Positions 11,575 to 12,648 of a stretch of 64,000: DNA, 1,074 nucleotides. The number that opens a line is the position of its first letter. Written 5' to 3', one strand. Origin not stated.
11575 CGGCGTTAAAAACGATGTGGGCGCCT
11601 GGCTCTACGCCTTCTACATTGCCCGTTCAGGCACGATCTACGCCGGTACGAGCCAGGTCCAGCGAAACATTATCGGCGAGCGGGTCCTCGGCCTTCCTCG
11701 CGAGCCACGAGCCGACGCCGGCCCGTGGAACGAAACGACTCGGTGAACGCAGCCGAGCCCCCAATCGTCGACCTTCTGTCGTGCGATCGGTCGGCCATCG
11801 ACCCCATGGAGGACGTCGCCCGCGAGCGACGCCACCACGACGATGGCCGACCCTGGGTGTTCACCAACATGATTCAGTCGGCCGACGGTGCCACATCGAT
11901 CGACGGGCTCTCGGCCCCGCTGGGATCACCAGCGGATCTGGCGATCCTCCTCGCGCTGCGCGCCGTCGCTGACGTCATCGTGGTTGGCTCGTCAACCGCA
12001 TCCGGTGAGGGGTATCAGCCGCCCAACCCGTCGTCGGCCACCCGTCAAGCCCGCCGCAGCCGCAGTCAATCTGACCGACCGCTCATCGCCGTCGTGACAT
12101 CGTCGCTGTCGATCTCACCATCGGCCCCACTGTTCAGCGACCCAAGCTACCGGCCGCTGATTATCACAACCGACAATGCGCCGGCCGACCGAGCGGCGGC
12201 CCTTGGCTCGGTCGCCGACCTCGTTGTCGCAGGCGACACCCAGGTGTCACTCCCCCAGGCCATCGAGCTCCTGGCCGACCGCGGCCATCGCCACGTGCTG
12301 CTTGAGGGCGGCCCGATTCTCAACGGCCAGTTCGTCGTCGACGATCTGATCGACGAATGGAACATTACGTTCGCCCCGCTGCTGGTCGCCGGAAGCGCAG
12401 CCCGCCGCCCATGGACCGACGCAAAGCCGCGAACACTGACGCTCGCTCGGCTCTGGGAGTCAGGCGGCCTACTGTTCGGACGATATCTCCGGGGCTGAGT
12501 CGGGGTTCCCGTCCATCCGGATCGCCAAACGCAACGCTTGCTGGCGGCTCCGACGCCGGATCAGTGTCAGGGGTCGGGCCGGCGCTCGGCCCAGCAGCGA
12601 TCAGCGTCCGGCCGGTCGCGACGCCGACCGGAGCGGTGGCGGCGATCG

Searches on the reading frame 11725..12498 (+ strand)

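Call 103: search_protein_families(library=pfam, proteins=[window:11725-12498:+], max_evalue=0.001)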
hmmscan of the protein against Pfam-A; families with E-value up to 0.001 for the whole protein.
window:11725-12498:+ (257 aa): 1 family
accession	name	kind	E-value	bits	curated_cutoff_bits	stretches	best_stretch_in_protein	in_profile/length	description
PF01872.23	RibD_C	-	3.6e-28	99.1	24.1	1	43-246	1-191/197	RibD C-terminal domain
